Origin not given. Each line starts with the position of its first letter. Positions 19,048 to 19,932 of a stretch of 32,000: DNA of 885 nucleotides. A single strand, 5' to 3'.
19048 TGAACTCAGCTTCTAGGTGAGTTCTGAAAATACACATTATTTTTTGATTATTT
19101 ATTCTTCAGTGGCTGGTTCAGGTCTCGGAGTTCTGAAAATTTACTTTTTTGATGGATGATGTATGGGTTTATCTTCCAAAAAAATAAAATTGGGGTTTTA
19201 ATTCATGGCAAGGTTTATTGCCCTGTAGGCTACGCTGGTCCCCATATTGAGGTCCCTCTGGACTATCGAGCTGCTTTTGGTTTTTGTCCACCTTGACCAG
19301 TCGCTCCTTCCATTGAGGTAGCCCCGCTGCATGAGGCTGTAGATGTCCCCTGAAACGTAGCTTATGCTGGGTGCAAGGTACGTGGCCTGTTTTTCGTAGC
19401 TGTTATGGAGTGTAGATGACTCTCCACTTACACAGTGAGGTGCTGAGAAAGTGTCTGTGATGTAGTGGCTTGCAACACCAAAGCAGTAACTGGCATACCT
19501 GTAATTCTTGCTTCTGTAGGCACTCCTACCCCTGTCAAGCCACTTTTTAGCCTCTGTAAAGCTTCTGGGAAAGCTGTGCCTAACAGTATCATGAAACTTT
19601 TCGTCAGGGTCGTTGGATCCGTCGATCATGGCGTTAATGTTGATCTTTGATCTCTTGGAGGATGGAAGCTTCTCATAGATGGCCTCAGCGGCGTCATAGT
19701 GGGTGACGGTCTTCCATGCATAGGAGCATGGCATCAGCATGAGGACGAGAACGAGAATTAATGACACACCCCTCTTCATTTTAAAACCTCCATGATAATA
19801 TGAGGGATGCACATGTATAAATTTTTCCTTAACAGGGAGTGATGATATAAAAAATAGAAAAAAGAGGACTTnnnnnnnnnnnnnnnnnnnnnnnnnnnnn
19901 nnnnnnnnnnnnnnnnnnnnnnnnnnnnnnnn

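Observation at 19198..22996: Candidate novel cell-envelope operon: secreted beta-protein, giant tandem FmdE-like glycoprotein, secreted Zn-PLC-like enzyme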

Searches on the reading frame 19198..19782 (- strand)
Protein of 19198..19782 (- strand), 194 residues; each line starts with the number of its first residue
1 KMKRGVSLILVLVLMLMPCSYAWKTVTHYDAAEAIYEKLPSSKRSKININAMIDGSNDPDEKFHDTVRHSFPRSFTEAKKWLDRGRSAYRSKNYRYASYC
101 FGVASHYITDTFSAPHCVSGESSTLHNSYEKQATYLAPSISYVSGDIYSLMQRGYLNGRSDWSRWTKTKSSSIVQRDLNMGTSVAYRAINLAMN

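Call 3: search_protein_families(library=pfam, proteins=[window:19198-19782:-], max_evalue=1)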
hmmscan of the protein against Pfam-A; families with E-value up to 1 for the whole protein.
window:19198-19782:- (194 aa): 1 family
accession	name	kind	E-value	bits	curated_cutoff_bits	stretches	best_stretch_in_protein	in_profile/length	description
PF00882.24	Zn_dep_PLPC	-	4.9e-13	49.8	26.8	1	27-137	1-124/167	Zinc dependent phospholipase C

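Call 4: search_protein_families(library=ncbifam, proteins=[window:19198-19782:-], max_evalue=1)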
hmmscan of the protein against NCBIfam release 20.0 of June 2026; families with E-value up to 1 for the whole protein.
window:19198-19782:- (194 aa): 1 family
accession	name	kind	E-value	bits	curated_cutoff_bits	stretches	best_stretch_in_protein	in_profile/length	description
NF045614.1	efflu_CzcI_Cupr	equivalog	0.054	14.1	100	1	8-33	4-29/124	cation efflux protein, CzcI family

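Call 42: search_solved_structures(query=window:19198-19782:-, max_evalue=1, show_alignments=2)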
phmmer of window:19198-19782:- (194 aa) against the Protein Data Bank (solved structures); distinct sequences matched with E-value up to 1: 2.
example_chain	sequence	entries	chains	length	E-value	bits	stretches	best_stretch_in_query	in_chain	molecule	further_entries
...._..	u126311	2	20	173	0.85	12.5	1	57-139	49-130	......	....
2kck_A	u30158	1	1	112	0.91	12.4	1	75-114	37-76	TPR repeat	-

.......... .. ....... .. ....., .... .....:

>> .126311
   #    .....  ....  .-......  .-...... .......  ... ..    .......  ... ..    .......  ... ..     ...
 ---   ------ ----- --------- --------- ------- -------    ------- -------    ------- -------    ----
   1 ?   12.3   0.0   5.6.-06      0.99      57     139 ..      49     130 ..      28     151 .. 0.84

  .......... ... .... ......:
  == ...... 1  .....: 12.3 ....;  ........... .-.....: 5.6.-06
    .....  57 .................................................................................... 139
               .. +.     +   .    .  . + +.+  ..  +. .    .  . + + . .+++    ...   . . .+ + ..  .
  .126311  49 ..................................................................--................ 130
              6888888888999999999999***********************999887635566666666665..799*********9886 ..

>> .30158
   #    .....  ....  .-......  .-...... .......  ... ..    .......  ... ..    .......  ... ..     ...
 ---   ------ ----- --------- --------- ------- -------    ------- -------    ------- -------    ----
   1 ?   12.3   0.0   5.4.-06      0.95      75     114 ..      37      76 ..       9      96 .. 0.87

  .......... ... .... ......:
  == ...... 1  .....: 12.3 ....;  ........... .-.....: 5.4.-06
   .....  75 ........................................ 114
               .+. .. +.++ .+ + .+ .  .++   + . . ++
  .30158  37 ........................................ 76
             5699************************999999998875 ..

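Call 56: find_homologous_proteins(query=window:19198-19782:-)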
Query window:19198-19782:- (194 aa): 107 proteins with E <= 0.001 among 148 candidates.
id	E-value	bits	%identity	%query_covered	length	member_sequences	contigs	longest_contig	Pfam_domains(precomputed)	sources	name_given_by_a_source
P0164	6.3e-126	435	100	99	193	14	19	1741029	PF00882.25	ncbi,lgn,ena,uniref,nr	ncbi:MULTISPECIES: zinc dependent phospholipase C family protein [Methanothermobacter]|uniref:Phosph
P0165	9.3e-107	373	83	98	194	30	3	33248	PF00882.25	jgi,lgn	-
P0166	5.5e-74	266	61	99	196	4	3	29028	PF00882.25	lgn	-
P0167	1.0e-72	262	59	98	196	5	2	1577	PF00882.25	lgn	-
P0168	7.8e-72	259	60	97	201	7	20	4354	PF00882.25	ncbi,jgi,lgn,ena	-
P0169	2.6e-71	257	61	97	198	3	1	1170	PF00882.25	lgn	-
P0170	4.3e-71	256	61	96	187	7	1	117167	PF00882.25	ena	-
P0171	6.0e-69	249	58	97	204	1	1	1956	PF00882.25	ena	-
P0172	3.7e-63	231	53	97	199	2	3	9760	PF00882.25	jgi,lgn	-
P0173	1.1e-61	226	53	97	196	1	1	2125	PF00882.25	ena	-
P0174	2.2e-61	225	53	95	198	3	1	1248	PF00882.25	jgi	-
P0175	5.8e-60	220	56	89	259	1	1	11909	PF00882.25,PF02805.22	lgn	-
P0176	5.2e-59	217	51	97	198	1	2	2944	PF00882.25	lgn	-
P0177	6.9e-59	217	52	95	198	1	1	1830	PF00882.25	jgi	jgi:hypothetical protein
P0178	9.0e-59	216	53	94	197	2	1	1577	PF00882.25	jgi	-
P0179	1.0e-58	216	53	94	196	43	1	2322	PF00882.25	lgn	-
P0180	1.8e-58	215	80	62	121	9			PF00882.25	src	-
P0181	1.4e-57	212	53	93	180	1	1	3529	PF00882.25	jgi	jgi:hypothetical protein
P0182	7.4e-57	210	50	95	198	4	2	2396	PF00882.25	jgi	-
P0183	8.7e-57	210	53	97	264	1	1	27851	PF00882.25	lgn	-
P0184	2.0e-56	209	50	98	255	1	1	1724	PF00882.25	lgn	-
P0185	2.1e-56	208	48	97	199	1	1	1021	PF24027.2,PF00882.25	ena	-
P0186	3.1e-56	208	49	100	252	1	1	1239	PF00882.25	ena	-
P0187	3.5e-56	208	51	97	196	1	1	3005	PF00882.25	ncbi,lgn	-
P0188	3.9e-56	208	50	97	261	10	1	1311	PF00882.25,PF02805.22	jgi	jgi:hypothetical protein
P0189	6.2e-56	207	51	94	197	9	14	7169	PF00882.25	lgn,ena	-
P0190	1.9e-55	205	48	100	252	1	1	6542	PF00882.25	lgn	-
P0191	5.6e-55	204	51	97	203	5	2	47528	PF00882.25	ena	-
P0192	1.0e-54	203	50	96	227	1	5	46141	PF00882.25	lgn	-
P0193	1.1e-54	203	48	97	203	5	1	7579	PF00882.25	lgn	-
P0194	1.4e-54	203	49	94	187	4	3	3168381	PF00882.25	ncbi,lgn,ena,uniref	ncbi:zinc dependent phospholipase C family protein [Methanobacterium sp.]|uniref:zinc dependent phos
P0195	1.5e-54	202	51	90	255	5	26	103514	PF00882.25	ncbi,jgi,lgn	ncbi:MAG: zinc dependent phospholipase C family protein [Methanobacteriales archaeon]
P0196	1.7e-54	202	48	97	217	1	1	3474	PF00882.25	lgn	-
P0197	1.8e-54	202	53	91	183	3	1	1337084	PF00882.25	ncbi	ncbi:hypothetical protein J2749_001245 [Methanobacterium oryzae]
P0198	2.2e-54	202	49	96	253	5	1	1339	PF00882.25,PF02805.22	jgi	jgi:hypothetical protein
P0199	2.3e-54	202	48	96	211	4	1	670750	PF00882.25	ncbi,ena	-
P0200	3.3e-54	201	52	94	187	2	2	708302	PF00882.25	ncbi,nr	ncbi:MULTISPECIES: zinc dependent phospholipase C family protein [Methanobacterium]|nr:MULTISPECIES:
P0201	3.5e-54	201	45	100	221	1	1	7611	PF00882.25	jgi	jgi:Zinc dependent phospholipase C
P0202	8.9e-54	200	46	100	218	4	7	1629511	PF00882.25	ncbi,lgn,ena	-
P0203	1.5e-53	199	52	94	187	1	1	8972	PF00882.25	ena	-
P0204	2.1e-53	199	48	93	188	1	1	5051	PF00882.25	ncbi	-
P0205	2.8e-53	198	52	87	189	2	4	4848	PF00882.25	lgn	-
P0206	3.0e-53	198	52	97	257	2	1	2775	PF00882.25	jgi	jgi:hypothetical protein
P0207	5.2e-53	197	48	94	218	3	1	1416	PF00882.25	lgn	-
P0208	6.8e-53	197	52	90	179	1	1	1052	PF00882.25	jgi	jgi:hypothetical protein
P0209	1.5e-52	196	48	97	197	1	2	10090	PF00882.25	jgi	jgi:hypothetical protein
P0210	1.9e-52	196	51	97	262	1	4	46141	PF00882.25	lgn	-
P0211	3.9e-52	195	50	91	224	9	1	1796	PF00882.25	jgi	jgi:hypothetical protein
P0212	4.1e-52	195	48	100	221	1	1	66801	PF00882.25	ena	-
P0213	4.7e-52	194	48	100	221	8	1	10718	PF00882.25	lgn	-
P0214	4.9e-52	194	48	100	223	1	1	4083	PF00882.25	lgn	-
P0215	5.5e-52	194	51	87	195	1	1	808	PF00882.25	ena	-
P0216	6.7e-52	194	50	94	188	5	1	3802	PF00882.25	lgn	-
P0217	7.0e-52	194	50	86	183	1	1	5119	PF00882.25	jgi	jgi:hypothetical protein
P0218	8.4e-52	194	45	99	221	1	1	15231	PF00882.25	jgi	jgi:hypothetical protein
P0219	1.3e-51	193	49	97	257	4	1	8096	PF00882.25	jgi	jgi:Zinc dependent phospholipase C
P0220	1.4e-51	193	48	97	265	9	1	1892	PF00882.25,PF02805.22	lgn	-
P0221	1.5e-51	193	50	97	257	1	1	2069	PF00882.25,PF02805.22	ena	-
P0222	2.2e-51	192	48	94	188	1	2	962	PF00882.25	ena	-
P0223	2.9e-51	192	49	94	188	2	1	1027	PF00882.25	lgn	-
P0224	8.1e-51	190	49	96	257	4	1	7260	PF00882.25,PF02805.22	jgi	jgi:hypothetical protein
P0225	1.7e-50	189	47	97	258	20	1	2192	PF00882.25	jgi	jgi:hypothetical protein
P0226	2.0e-50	189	46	91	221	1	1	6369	PF00882.25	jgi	-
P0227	2.7e-50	189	49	86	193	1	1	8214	PF00882.25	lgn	-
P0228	2.8e-50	189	47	92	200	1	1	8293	PF00882.25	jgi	-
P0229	2.9e-50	188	45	100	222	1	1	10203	PF00882.25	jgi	jgi:Zinc dependent phospholipase C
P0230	3.3e-50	188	49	86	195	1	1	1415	PF00882.25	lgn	-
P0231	6.9e-50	187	48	94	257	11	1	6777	PF00882.25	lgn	-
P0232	1.4e-49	186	47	97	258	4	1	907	PF00882.25,PF02805.22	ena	-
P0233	2.4e-49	185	50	94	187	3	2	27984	PF00882.25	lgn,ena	-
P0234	4.0e-49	185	47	97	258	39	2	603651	PF00882.25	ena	-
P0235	4.3e-49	185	45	100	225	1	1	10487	PF00882.25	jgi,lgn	jgi:hypothetical protein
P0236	5.8e-49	184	51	89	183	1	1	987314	PF00882.25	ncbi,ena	-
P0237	6.8e-49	184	49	87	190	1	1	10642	PF00882.25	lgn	-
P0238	2.9e-48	182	46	95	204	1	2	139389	PF00882.25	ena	-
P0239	3.4e-48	182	46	91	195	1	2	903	PF00882.25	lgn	-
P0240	4.2e-48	181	45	96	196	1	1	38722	PF00882.25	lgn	-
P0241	5.1e-48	181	47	92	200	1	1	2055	PF00882.25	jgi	jgi:hypothetical protein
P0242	9.5e-48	180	55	76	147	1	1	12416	PF00882.25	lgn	-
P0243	9.9e-48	180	46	91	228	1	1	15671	PF00882.25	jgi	jgi:hypothetical protein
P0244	1.1e-47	180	49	87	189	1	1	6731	PF00882.25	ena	-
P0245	3.9e-47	178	49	86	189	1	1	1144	PF00882.25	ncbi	-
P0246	8.3e-47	177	44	97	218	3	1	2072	PF00882.25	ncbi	ncbi:MAG: zinc dependent phospholipase C family protein [Methanobacterium sp.]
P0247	1.8e-46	176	46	97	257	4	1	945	PF00882.25,PF02805.22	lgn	-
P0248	2.3e-46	176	45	94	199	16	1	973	PF00882.25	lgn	-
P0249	2.4e-46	176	48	88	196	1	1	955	PF00882.25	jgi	jgi:hypothetical protein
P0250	3.5e-46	175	55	76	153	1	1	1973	PF00882.25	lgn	-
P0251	3.7e-46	175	49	86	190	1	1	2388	PF00882.25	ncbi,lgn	-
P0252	4.0e-46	175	44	95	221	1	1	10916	PF00882.25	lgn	-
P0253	1.9e-45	173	47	95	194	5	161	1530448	PF00882.25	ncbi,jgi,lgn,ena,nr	ncbi:MAG TPA: zinc dependent phospholipase C family protein [Methanobacteriaceae archaeon]|jgi:hypot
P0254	5.8e-45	171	43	96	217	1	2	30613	PF00882.25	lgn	-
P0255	6.7e-45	171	46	86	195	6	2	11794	PF00882.25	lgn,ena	-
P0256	1.1e-43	167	41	94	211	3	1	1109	PF00882.25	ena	-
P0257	1.9e-43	166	43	94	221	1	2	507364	PF00882.25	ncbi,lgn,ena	-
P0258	1.7e-42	163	49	80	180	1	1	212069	PF00882.25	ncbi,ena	-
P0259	2.8e-42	162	42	95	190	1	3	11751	PF00882.25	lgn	-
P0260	2.1e-41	160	48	83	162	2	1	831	PF00882.25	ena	-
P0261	1.7e-39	153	42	89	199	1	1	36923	PF00882.25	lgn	-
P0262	5.3e-39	152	37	95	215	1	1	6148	PF00882.25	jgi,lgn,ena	-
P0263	1.5e-38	150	48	73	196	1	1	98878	PF00882.25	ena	-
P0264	1.3e-35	141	47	78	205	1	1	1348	PF00882.25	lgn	-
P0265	7.6e-35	138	49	71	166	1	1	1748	PF00882.25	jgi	jgi:hypothetical protein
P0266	2.0e-29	121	36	92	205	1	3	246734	PF00882.25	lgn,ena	-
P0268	2.2e-28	117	39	90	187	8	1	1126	PF00882.25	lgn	-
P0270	6.2e-27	112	35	96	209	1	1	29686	PF00882.25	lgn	-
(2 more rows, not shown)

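Call 57: find_encoding_contigs(protein=P0164, flank=6000, max_places=8)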
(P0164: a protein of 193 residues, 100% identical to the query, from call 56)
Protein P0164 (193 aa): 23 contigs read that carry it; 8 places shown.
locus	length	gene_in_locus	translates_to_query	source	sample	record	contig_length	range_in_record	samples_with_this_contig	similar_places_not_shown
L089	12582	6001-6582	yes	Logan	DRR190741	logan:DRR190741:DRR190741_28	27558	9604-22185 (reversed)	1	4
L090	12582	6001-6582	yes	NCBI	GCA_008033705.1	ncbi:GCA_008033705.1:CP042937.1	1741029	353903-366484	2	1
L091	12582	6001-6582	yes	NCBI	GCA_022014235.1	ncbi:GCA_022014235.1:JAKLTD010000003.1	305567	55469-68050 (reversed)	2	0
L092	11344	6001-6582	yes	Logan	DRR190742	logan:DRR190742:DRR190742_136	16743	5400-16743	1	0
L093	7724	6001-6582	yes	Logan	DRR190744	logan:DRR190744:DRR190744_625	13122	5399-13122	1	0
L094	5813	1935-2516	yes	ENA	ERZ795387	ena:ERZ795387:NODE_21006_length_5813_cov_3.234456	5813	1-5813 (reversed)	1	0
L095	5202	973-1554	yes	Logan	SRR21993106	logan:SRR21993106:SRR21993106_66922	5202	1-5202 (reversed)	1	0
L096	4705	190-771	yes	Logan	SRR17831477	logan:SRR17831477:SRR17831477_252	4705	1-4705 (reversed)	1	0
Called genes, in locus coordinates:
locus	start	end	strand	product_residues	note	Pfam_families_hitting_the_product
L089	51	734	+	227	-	PF04055:Radical_SAM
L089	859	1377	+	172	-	-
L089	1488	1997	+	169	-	-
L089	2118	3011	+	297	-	-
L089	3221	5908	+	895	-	PF02663:FmdE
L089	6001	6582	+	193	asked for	PF00882:Zn_dep_PLPC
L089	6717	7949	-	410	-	PF00155:Aminotran_1_2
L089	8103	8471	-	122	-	PF05168:HEPN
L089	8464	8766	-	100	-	PF01909:NTP_transf_2, PF18765:Polbeta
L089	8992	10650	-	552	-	PF00749:tRNA-synt_1c, PF03950:tRNA-synt_1c_C, PF20974:tRNA-synt_1c_C2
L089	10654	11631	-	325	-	PF00348:polyprenyl_synt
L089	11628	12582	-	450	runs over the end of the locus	PF00753:Lactamase_B, PF12706:Lactamase_B_2, PF22505:RNase_J_b_CASP, PF07521:RMMBL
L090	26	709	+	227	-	PF04055:Radical_SAM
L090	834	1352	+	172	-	-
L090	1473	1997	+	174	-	-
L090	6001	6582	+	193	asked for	PF00882:Zn_dep_PLPC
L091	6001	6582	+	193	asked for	PF00882:Zn_dep_PLPC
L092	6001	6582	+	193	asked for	PF00882:Zn_dep_PLPC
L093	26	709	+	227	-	PF04055:Radical_SAM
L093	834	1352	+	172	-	-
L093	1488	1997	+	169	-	-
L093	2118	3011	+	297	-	-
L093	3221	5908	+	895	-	PF02663:FmdE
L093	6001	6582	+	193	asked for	PF00882:Zn_dep_PLPC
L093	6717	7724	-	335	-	?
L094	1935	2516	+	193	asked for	PF00882:Zn_dep_PLPC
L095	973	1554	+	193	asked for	PF00882:Zn_dep_PLPC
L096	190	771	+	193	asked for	PF00882:Zn_dep_PLPC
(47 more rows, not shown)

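Call 65: find_encoding_contigs(protein=P0170, flank=7000, max_places=1)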
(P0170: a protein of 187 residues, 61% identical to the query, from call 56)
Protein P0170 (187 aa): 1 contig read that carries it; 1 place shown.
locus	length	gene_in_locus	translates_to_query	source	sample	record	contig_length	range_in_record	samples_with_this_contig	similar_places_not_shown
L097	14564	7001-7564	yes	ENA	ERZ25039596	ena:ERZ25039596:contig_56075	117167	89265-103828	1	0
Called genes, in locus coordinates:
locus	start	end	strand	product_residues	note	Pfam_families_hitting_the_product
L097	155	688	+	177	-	-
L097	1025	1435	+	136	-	PF09946:DUF2178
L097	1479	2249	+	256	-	PF02517:Rce1-like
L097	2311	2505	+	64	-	PF12844:HTH_19, PF13443:HTH_26, PF01381:HTH_3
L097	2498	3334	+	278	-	PF01135:PCMT, PF01209:Ubie_methyltran, PF13489:Methyltransf_23, PF05175:MTS, PF02390:Methyltransf_4, PF08241:Methyltransf_11, PF08242:Methyltransf_12, PF13649:Methyltransf_25, +3 more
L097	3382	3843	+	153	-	-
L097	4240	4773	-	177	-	PF01048:PNP_UDP_1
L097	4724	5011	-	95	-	PF01048:PNP_UDP_1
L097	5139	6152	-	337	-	PF01139:RtcB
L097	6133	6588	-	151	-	PF01139:RtcB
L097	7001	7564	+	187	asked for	PF00882:Zn_dep_PLPC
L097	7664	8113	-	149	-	PF01951:Archease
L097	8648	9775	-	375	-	PF13191:AAA_16 (weak), PF13401:AAA_22 (faint), PF22703:Cdc6_lid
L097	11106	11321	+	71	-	-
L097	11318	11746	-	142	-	-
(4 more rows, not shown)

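Call 66: find_encoding_contigs(protein=P0166, flank=7000, max_places=1)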
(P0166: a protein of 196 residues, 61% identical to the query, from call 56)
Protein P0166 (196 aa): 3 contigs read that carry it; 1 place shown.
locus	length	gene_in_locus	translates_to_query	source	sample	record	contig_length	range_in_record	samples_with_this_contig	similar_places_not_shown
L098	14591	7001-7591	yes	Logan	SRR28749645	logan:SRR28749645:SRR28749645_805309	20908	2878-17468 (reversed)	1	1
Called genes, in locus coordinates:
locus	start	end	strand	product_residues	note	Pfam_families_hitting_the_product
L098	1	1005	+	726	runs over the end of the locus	PF00684:DnaJ_CXXCXGXG (faint), PF00575:S1 (faint), PF01336:tRNA_anti-codon, PF01368:DHH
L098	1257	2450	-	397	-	PF00999:Na_H_Exchanger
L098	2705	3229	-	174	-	PF00719:Pyrophosphatase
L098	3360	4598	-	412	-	PF03952:Enolase_N, PF00113:Enolase_C, PF13378:MR_MLE_C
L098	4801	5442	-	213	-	PF00432:Prenyltrans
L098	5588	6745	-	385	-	PF00999:Na_H_Exchanger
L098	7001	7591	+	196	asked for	PF00882:Zn_dep_PLPC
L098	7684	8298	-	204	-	PF00730:HhH-GPD, PF00633:HHH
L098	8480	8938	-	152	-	PF00025:Arf, PF09439:SRPRB (weak), PF00071:Ras, PF01926:MMR_HSR1, PF02421:FeoB_N (weak), PF08477:Roc, PF03029:ATP_bind_1 (weak), PF00009:GTP_EFTU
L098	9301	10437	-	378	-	PF07536:HWE_HK (faint), PF07568:HisKA_2, PF13581:HATPase_c_2 (weak), PF02518:HATPase_c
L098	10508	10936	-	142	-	-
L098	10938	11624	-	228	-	PF02607:B12-binding_2, PF02310:B12-binding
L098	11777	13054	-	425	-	PF00275:EPSP_synthase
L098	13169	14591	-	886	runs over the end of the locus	PF00133:tRNA-synt_1, PF01406:tRNA-synt_1e (faint), PF09334:tRNA-synt_1g, PF08264:Anticodon_1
